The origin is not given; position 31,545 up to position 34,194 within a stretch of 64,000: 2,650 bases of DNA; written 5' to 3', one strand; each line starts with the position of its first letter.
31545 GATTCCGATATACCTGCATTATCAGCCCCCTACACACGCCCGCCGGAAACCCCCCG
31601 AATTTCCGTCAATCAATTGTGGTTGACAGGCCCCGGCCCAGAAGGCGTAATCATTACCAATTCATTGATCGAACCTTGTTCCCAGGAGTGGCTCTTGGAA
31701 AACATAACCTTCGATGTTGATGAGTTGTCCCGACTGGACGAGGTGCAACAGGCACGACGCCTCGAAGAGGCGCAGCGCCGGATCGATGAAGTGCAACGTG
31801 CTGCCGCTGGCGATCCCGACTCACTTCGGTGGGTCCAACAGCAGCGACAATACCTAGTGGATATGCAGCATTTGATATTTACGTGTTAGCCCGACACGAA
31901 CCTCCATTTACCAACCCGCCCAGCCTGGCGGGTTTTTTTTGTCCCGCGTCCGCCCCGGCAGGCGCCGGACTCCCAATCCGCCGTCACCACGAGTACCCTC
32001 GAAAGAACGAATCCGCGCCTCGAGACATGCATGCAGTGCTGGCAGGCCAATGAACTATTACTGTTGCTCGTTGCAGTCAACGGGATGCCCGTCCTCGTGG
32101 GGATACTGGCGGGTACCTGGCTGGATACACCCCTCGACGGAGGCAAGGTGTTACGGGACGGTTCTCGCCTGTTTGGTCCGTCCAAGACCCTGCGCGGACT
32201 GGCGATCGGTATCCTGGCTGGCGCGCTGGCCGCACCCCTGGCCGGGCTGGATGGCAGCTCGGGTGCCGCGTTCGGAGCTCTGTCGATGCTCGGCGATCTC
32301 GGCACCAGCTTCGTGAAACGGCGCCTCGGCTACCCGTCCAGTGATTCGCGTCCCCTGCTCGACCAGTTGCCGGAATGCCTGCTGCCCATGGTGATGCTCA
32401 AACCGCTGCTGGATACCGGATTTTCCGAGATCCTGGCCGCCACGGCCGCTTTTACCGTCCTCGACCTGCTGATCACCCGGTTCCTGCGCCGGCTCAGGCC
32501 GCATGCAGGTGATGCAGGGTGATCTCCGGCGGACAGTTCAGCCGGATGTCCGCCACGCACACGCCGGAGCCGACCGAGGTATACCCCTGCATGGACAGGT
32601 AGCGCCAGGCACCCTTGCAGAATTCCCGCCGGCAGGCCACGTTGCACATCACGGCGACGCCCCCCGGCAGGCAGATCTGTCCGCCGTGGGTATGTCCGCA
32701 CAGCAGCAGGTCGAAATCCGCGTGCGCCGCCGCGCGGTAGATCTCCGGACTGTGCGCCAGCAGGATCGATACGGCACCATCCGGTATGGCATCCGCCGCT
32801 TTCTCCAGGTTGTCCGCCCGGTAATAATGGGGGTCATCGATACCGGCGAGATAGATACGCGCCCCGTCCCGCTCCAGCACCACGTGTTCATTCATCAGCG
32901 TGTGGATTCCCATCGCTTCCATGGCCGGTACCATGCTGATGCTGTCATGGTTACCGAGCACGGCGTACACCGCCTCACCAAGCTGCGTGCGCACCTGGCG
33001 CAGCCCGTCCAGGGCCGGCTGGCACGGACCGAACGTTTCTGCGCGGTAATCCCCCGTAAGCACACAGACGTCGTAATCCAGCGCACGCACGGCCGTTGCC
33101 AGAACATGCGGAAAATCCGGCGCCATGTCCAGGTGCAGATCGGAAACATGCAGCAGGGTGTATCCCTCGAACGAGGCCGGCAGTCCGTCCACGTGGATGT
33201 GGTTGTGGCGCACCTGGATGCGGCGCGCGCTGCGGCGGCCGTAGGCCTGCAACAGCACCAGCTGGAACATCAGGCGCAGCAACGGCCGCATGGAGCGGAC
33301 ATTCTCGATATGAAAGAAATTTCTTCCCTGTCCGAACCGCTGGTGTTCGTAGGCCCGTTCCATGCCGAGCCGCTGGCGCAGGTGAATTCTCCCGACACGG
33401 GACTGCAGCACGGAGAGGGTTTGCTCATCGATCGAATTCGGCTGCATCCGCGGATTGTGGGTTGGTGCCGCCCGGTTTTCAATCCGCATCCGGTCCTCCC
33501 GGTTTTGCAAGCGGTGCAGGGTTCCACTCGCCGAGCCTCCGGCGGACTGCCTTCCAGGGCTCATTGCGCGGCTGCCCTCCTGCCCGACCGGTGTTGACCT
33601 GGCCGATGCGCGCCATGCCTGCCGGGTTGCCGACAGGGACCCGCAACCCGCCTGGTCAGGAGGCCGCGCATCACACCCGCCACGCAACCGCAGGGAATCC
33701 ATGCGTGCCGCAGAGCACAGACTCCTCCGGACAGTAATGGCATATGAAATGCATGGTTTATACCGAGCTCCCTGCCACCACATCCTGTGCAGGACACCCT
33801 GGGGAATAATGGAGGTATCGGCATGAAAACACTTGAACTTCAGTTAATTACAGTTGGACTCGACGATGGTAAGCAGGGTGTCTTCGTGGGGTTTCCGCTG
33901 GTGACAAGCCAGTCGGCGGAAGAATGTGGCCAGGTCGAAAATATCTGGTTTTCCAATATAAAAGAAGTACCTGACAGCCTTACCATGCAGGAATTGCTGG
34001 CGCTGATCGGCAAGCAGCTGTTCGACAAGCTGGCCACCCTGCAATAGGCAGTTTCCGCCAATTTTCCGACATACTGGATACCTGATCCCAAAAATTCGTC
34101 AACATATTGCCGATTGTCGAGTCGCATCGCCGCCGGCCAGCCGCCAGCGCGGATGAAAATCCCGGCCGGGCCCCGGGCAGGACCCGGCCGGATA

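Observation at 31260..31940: AT-rich islet containing a self-contained mini-gene (sigma-70-like promoter, TTG start, 64-aa coiled-coil protein, strong terminator) and about 350 bp free of ORFs of 60 aa or more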

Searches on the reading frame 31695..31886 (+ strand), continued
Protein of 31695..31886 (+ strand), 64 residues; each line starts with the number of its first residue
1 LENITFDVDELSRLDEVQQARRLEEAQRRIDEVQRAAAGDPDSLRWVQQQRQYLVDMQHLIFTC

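Call 47: find_related_loci(query=A4, collection=metagenome_contigs, flank=2500)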
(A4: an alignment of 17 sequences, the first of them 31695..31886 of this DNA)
Query A4 (64 aa) in metagenome_contigs; peptide patterns used: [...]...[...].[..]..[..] (x = any residue, [..] = any of these).
599 stretches matched a pattern (row limit reached: there are more); 27 encode a relative of the query (tblastn E <= 1e-3); 27 distinct loci.
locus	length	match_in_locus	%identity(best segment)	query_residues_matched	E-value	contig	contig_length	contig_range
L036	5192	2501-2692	84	1-64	1e-33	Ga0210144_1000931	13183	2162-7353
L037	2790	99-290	84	1-64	7e-33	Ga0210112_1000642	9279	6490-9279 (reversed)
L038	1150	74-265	84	1-64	2e-33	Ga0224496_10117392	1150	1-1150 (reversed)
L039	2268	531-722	83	1-64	4e-32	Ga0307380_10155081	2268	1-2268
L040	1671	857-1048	80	1-64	9e-32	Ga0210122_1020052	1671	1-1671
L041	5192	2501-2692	81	1-64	1e-31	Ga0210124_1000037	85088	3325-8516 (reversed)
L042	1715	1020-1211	80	1-64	1e-31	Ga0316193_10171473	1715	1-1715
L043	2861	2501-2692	80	1-64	4e-31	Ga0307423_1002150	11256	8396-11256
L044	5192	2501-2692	78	1-64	2e-30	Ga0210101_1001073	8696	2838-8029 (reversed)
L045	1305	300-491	78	1-64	2e-30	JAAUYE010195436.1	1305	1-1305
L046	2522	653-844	77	1-64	6e-30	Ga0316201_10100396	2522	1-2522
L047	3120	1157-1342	79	1-62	3e-29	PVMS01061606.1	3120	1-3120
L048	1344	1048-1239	72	1-64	9e-29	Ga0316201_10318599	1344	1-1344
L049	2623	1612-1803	72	1-64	2e-28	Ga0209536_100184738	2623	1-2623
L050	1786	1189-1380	72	1-64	2e-28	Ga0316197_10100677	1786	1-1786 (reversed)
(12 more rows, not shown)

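Call 54: find_related_loci(query=A4, collection=viral_contigs, flank=3000)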
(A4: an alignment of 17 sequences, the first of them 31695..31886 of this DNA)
Query A4 (64 aa) in viral_contigs; peptide patterns used: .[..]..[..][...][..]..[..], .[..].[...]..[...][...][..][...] (x = any residue, [..] = any of these).
90 stretches matched a pattern, but none encodes a relative of the query by tblastn (E <= 1e-3).

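Call 56: search_protein_families(library=phrogs, proteins=[window:31695-31886:+], max_evalue=1)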
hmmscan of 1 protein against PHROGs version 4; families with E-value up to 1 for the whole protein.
window:31695-31886:+ (64 aa): 2 families
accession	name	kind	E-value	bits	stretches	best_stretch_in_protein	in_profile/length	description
phrog_34742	-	unknown function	0.27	12.2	1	33-55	3-25/66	-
phrog_20052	-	unknown function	0.41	11.9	1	15-36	75-96/98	-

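Call 57: search_protein_families(library=padloc, proteins=[window:31695-31886:+], max_evalue=1)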
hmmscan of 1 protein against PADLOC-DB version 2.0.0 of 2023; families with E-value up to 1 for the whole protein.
window:31695-31886:+ (64 aa): 0 families

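Call 78: search_dna_similar(query=window:31695-31886:+, collection=plasmids, mode=protein, max_evalue=0.001, max_rows=5)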
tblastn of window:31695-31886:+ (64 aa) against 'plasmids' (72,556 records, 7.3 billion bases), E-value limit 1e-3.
No match.

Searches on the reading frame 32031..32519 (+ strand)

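Call 9: search_protein_families(library=pfam, proteins=[window:32031-32519:+], max_evalue=0.1)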
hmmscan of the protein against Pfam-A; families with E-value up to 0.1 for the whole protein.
window:32031-32519:+ (163 aa): 2 families
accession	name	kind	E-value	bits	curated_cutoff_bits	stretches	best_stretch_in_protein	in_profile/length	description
PF01864.22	CarS-like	-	8.9e-14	52.3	22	2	24-72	22-68/175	CDP-archaeol synthase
PF13441.11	Gly-zipper_YMGG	-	0.0026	17.8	28.9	1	52-84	2-33/45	YMGG-like Gly-zipper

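Call 10: search_protein_families(library=ncbifam, proteins=[window:32031-32519:+], max_evalue=0.1)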
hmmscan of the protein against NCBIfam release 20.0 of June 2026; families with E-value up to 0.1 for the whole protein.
window:32031-32519:+ (163 aa): 1 family
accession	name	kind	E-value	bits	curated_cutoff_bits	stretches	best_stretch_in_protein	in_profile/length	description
NF003114.0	PRK04032.1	equivalog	5.1e-19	68.8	148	1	17-130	21-139/172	CDP-2,3-bis-(O-geranylgeranyl)-sn-glycerol synthase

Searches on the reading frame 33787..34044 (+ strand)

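Call 9: search_protein_families(library=pfam, proteins=[window:33787-34044:+], max_evalue=0.1)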
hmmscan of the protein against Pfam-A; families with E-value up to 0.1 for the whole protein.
window:33787-34044:+ (86 aa): 0 families

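Call 10: search_protein_families(library=ncbifam, proteins=[window:33787-34044:+], max_evalue=0.1)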
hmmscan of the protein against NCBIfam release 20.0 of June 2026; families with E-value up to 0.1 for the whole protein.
window:33787-34044:+ (86 aa): 1 family
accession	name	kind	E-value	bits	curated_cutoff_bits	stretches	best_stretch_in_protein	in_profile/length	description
NF009974.0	PRK13435.1-6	equivalog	0.015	15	171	1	17-66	52-96/155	response regulator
